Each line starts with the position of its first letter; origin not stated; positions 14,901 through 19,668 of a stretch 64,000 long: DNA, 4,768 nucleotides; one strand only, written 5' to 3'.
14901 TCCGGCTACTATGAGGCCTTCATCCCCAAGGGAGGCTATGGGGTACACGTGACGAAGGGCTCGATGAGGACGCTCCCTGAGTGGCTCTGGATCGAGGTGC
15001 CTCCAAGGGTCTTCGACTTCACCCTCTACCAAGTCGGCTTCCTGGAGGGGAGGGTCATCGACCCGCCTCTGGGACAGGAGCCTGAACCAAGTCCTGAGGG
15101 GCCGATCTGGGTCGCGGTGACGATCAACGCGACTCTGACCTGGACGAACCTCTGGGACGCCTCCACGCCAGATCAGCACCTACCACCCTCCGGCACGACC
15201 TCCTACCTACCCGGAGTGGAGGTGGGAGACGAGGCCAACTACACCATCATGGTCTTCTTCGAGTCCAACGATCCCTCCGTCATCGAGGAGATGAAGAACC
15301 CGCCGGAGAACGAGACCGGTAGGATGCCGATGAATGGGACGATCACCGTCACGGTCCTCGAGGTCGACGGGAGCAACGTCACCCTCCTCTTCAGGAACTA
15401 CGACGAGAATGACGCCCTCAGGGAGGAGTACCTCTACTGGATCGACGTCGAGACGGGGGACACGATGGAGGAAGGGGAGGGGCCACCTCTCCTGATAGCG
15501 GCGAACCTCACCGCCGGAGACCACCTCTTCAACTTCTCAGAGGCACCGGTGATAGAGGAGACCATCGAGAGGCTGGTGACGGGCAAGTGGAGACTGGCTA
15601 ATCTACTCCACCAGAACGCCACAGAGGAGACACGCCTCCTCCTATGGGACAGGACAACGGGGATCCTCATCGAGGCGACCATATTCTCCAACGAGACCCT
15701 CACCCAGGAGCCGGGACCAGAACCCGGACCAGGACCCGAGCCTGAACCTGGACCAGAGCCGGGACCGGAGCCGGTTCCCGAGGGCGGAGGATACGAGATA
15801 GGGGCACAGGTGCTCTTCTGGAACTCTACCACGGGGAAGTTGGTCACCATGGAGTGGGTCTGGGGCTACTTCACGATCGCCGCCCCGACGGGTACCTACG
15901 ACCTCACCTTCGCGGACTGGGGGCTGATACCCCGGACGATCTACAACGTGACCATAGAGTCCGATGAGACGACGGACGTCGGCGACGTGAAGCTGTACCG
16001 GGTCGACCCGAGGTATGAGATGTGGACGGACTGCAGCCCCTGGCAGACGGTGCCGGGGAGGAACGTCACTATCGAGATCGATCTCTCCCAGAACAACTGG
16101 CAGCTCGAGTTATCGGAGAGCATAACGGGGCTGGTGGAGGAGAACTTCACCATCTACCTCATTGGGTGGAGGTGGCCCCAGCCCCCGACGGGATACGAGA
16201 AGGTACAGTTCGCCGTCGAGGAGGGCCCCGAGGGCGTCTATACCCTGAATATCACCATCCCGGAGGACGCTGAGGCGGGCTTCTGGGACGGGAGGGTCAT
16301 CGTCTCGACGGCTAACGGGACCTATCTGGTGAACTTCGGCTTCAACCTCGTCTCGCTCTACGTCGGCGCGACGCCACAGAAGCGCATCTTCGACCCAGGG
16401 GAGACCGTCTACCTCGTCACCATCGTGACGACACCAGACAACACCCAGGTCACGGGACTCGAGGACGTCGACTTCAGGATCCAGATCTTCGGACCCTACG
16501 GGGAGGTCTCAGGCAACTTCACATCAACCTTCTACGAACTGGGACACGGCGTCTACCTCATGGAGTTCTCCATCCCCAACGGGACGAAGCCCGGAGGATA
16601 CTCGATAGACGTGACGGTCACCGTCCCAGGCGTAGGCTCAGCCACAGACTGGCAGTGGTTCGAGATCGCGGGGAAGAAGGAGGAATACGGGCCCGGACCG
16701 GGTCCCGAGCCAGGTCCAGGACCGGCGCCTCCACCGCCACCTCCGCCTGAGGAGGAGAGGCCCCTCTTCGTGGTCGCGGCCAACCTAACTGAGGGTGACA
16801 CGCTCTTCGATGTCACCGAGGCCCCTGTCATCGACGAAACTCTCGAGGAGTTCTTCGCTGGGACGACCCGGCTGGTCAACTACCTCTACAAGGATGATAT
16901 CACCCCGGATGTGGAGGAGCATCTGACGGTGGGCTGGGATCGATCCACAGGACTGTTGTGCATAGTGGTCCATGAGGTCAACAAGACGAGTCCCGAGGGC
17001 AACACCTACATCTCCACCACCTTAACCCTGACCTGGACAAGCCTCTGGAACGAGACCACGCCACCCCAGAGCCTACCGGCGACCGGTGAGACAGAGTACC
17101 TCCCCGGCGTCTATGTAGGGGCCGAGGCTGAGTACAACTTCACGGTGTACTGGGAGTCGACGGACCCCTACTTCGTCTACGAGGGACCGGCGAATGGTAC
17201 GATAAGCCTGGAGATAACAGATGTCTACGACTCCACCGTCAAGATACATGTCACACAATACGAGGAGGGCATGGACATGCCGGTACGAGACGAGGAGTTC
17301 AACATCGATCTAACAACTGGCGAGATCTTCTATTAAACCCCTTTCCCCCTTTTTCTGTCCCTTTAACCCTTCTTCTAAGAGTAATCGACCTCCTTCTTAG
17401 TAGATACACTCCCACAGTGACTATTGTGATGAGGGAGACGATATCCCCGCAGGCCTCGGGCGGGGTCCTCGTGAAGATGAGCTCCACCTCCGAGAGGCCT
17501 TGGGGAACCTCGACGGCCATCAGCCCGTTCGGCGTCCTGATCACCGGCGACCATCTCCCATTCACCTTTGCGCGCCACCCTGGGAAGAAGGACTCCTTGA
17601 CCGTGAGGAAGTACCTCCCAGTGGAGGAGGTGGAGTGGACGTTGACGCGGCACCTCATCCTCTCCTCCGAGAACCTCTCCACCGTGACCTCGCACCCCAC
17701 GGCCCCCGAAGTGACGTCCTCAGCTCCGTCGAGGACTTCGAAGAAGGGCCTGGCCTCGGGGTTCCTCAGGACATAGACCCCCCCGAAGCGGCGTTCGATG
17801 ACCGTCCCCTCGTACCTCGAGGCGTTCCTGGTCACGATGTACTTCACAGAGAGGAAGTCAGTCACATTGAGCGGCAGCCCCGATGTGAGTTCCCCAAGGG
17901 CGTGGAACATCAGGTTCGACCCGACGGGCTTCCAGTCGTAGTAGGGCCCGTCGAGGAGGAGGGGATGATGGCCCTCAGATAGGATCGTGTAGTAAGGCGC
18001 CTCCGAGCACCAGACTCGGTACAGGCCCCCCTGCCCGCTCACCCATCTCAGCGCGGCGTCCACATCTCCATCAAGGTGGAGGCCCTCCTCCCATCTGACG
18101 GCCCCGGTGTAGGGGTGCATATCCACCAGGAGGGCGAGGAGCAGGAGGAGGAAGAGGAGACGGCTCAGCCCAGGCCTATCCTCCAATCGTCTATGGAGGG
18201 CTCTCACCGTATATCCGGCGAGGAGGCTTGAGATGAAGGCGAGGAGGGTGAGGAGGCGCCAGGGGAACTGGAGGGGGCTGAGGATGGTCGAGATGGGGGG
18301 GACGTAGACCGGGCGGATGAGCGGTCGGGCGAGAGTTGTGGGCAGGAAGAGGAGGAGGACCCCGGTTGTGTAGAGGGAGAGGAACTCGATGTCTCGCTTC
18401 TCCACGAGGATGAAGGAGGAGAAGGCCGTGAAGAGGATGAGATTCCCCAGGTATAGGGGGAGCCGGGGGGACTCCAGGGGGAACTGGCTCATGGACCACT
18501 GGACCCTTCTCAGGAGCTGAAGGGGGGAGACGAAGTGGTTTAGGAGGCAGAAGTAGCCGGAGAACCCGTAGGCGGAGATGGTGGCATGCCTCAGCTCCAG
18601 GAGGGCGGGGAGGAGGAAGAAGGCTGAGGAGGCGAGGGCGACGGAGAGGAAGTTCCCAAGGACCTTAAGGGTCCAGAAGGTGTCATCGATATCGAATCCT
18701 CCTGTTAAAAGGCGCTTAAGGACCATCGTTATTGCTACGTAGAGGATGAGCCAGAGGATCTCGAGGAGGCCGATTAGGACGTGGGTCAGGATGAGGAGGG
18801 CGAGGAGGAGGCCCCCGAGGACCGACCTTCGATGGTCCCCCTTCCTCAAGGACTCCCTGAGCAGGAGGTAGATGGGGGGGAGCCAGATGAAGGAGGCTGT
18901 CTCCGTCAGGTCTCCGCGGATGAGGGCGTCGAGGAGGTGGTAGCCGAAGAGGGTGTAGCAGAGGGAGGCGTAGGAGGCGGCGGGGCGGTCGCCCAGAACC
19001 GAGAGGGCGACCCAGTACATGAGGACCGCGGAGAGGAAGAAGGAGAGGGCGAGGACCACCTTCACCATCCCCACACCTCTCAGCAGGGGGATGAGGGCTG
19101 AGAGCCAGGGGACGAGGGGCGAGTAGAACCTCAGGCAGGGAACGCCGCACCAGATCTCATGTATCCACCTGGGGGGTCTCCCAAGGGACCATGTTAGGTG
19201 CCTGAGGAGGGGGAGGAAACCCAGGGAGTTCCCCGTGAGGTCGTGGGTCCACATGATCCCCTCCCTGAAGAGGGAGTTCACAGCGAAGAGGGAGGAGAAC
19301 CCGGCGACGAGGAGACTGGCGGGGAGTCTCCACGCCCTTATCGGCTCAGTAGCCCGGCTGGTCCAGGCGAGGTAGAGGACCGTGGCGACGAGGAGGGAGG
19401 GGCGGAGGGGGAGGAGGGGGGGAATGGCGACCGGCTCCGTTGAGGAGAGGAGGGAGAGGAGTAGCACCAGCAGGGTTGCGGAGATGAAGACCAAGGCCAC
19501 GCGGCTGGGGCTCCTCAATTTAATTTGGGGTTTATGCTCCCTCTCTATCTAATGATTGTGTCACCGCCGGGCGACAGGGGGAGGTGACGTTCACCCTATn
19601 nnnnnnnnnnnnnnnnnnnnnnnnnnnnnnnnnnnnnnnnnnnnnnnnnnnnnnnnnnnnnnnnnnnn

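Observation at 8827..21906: Cell-envelope glycoprotein locus: two GT2 enzymes, a 1861-aa sequon-rich giant secreted protein, a GT-C/YfhO-like membrane protein and a C-terminally anchored surface protein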

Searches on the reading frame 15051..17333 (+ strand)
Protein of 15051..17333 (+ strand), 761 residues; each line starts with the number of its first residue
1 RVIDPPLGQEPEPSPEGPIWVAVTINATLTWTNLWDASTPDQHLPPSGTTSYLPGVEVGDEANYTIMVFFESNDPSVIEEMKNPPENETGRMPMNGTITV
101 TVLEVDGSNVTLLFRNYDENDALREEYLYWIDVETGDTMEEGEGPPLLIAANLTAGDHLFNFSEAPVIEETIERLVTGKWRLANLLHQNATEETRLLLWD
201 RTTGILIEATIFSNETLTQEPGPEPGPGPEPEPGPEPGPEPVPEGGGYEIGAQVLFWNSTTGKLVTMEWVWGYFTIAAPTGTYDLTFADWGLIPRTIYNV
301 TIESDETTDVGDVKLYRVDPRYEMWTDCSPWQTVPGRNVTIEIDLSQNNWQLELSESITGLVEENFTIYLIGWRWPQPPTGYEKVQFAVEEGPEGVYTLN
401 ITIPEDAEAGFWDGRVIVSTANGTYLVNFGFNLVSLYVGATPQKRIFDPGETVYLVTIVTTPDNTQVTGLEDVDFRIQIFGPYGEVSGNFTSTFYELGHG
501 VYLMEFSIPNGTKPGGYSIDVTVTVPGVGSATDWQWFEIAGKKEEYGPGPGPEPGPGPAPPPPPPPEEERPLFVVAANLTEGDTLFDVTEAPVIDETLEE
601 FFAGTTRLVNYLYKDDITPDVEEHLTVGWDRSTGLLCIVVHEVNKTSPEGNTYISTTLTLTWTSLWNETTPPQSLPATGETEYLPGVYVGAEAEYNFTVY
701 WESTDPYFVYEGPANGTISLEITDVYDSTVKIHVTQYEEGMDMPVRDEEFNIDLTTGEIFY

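Call 72: predict_structure(alignment_id=A6)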
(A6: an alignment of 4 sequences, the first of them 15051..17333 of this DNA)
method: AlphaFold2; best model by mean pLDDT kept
length: 761 residues; sequences in the alignment: 4
mean_pLDDT: 42.4   pTM: 0.27
mean pLDDT of the five models: 42.4, 39.3, 38.7, 37.9, 36.8
residues with pLDDT >= 90: 0; 70-90: 48; 50-70: 204; < 50: 509
segments of 3 or more residues with pLDDT < 50: 1-26, 36-54, 71-74, 85-93, 139-445, 461-466, 541-646, 666-686, 756-759
pLDDT, mean of each block of 10 residues (from residue 1): 23 35 49 49 41 56 58 53 46 57 65 69 66 52 36 42 35 24 24 34 39 28 36 28 24 24 24 22 22 22 24 23 24 24 28 25 23 23 30 28 34 27 27 32 50 55 51 73 67 58 63 64 62 57 33 35 26 35 41 36 30 34 43 44 48 59 53 39 52 68 64 72 64 72 68 51 43
secondary structure, 60 per line:
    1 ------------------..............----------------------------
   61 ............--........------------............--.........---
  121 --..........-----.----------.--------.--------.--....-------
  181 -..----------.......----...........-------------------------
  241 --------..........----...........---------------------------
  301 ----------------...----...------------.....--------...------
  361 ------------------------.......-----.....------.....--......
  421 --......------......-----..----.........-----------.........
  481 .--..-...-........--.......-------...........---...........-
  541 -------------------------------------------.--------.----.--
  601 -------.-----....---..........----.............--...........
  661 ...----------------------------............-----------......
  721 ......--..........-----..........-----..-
elements in order (helices of 4 or more, strands of 3 or more residues): E19-32 E61-72 H75-82 E95-106 E109-117 E123-132 H170-173 E194-200 E205-215 E249-258 E263-273 E317-319 E324-326 E339-343 E352-354 E385-391 E397-401 E408-412 E415-420 E423-428 E435-440 E452-460 E475-481 E491-498 E501-507 E515-525 E529-539 E614-617 E621-630 E635-647 E650-663 E692-703 E715-726 E729-738 E744-753

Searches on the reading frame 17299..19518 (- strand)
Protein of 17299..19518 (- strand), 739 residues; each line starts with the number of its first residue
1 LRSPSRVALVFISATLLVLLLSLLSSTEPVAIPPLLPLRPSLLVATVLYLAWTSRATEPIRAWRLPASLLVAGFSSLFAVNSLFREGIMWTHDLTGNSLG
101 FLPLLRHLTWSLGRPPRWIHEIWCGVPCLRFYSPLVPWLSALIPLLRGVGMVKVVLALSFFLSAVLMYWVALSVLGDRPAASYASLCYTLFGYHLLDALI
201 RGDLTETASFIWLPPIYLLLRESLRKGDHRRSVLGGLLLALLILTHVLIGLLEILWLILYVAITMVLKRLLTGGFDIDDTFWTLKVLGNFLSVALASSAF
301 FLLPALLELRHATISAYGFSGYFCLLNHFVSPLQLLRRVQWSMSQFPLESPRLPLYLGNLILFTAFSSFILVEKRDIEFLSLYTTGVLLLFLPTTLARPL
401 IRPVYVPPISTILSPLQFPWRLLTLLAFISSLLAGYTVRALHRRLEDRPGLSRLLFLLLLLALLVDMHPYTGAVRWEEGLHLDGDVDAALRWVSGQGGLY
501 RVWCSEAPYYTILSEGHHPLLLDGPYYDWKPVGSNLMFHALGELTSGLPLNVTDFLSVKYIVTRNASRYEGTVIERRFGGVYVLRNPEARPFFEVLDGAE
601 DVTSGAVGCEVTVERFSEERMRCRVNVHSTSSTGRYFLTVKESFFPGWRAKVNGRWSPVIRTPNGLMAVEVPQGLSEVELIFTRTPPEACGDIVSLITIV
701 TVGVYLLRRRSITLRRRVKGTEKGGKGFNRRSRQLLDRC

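Call 4: search_protein_families(library=pfam, proteins=[window:17299-19518:-], max_evalue=0.01)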
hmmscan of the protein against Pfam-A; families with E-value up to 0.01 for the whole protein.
window:17299-19518:- (739 aa): 1 family
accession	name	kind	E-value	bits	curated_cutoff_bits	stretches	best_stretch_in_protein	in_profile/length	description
PF09586.16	YfhO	-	0.00079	18.4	28.5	1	623-683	766-824/835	Bacterial membrane protein YfhO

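Call 5: search_protein_families(library=ncbifam, proteins=[window:17299-19518:-], max_evalue=0.01)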
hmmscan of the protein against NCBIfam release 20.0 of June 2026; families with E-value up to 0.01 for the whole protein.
window:17299-19518:- (739 aa): 1 family
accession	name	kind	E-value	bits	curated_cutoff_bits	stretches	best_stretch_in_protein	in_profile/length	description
NF047589.1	GlcsyltransPgfM1Strep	equivalog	0.00011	20.4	1400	1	610-704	860-949/955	glycosyltransferase PgfM1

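Call 9: find_encoding_contigs(protein=window:17299-19518:-, flank=10000, max_places=6)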
Protein window:17299-19518:- (739 aa): no gene with exactly this product is on record in the collection.

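Call 20: find_homologous_proteins(query=window:17299-19518:-)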
Query window:17299-19518:- (739 aa): 27 proteins with E <= 0.001 among 8000 candidates.
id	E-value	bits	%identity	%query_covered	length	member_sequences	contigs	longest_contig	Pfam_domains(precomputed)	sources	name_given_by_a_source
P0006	0.0e+0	1648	100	100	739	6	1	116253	-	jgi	-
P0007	0.0e+0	1146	74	97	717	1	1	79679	-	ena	-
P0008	0.0e+0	1083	72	92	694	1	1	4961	PF10131.16,PF09586.17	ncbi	ncbi:MAG: hypothetical protein ACETVR_00205, partial [Candidatus Bathyarchaeia archaeon]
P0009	0.0e+0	1042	68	97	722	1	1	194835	PF09586.17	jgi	jgi:hypothetical protein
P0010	3.1e-231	788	56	87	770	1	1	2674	-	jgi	-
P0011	8.0e-227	774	54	92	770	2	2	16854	-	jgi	-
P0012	6.5e-88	314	34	96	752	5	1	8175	-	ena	-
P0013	1.2e-78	284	31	95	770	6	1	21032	-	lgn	-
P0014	1.1e-17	82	32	47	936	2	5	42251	PF10131.16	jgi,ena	-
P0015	2.9e-15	74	25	45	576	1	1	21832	PF10131.16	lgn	-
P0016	1.4e-14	72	26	63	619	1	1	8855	-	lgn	-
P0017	7.7e-13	66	28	45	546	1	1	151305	-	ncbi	-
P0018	9.9e-13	66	30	43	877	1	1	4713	PF10131.16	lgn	-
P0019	2.4e-12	64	27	57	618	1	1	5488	-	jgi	jgi:hypothetical protein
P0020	3.7e-12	64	30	13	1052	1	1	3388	PF21226.5,PF10131.16,PF20176.4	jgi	jgi:hypothetical protein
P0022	7.1e-12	63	25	45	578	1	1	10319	PF10131.16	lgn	-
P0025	2.2e-10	58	28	13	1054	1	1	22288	PF21226.5,PF10131.16,PF20176.4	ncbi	-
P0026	5.6e-10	57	28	29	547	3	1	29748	PF10131.16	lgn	-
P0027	1.0e-6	46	27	32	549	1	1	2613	PF10131.16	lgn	-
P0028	1.7e-6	45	27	23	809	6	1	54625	PF09586.17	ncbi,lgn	-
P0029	2.1e-6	45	25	50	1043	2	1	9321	PF10131.16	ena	-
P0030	9.3e-5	39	32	12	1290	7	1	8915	PF10131.16,PF09586.17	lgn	-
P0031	1.1e-4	39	28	19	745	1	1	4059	PF10131.16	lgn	-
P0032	2.3e-4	38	27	45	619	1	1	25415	PF10131.16,PF09586.17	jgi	jgi:hypothetical protein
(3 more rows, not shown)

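Call 21: find_encoding_contigs(protein=P0013, flank=10000, max_places=3)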
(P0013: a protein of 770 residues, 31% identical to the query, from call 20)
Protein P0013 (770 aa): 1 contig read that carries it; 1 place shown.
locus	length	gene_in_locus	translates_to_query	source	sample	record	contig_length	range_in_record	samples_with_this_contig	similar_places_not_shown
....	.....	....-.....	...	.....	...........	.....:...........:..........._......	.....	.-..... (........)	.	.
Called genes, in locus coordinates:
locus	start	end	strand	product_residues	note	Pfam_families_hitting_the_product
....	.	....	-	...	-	?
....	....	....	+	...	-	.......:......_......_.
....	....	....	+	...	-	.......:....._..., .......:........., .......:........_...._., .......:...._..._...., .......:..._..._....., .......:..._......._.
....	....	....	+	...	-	-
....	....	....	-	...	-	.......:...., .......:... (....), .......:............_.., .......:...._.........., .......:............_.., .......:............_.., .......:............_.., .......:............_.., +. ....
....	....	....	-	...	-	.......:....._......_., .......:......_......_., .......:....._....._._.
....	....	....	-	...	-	-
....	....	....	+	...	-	-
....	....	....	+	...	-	-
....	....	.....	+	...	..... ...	-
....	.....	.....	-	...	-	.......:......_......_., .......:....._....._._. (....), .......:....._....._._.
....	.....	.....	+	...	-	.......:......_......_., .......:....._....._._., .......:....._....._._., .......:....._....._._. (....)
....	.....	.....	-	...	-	-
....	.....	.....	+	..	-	-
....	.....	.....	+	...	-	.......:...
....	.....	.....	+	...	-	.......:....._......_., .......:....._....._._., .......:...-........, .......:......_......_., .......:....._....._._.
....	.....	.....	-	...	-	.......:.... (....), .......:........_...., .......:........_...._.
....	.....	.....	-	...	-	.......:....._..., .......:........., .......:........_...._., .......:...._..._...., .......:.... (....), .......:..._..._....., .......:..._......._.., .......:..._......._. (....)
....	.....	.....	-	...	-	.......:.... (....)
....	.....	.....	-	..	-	?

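Call 22: find_encoding_contigs(protein=P0012, flank=10000, max_places=3)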
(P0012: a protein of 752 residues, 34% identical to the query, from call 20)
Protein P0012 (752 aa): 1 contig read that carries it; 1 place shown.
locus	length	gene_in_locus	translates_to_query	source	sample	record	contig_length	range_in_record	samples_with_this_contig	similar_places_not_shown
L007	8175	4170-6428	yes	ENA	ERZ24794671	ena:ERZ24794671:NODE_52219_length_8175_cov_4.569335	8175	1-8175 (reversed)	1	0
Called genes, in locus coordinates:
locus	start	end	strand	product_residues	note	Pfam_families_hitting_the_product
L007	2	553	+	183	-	?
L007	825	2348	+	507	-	PF01554:MatE (weak), PF01943:Polysacc_synt, PF13440:Polysacc_synt_3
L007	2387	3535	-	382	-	PF13439:Glyco_transf_4, PF13579:Glyco_trans_4_4, PF20706:GT4-conflict, PF00534:Glycos_transf_1, PF13692:Glyco_trans_1_4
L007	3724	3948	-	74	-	-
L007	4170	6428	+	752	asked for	-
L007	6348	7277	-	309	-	PF00535:Glycos_transf_2, PF10111:Glyco_tranf_2_2, PF13641:Glyco_tranf_2_3, PF13632:Glyco_trans_2_3 (weak)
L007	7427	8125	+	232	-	PF00535:Glycos_transf_2, PF10111:Glyco_tranf_2_2 (weak), PF13641:Glyco_tranf_2_3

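Call 23: find_encoding_contigs(protein=P0006, flank=3000, max_places=2)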
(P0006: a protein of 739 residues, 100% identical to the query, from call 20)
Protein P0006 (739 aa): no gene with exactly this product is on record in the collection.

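Call 27: search_solved_structures(query=window:17299-19518:-, max_evalue=1)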
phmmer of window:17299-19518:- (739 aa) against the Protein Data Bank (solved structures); distinct sequences matched with E-value up to 1: 0.

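Call 41: find_related_loci(query=A3, collection=genome_contigs, flank=10000)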
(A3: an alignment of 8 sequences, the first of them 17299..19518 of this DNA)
Query A3 (739 aa) in genome_contigs; peptide patterns used: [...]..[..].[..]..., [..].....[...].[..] (x = any residue, [..] = any of these).
37 stretches matched a pattern, but none encodes a relative of the query by tblastn (E <= 1e-3).

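Call 52: search_protein_families(library=pfam, alignment_id=A3, max_evalue=0.01)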
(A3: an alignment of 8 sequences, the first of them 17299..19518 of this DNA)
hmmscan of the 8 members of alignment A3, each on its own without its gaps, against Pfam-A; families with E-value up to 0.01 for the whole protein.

A. member 1, window:17299-19518:- (739 aa): 1 family
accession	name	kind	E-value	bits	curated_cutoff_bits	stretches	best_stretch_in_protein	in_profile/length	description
PF09586.16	YfhO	-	0.00079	18.4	28.5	1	623-683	766-824/835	Bacterial membrane protein YfhO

B. families by the number of members that match (of 8 scanned): 2 families
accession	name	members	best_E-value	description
PF09586.16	YfhO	6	8.9e-10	Bacterial membrane protein YfhO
PF10131.15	PTPS_related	1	6.8e-05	6-pyruvoyl-tetrahydropterin synthase related domain; membrane protein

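Call 53: search_solved_structures(query=A3, max_evalue=1)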
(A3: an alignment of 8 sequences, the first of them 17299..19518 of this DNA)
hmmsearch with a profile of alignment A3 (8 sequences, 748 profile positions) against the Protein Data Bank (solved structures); distinct sequences matched with E-value up to 1: 2.
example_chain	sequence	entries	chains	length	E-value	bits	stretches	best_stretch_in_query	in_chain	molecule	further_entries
9xbc_A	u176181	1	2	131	0.9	10.9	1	536-613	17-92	HEPN domain-containing protein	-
9xbd_A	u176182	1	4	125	0.92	10.9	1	536-612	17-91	HEPN domain-containing protein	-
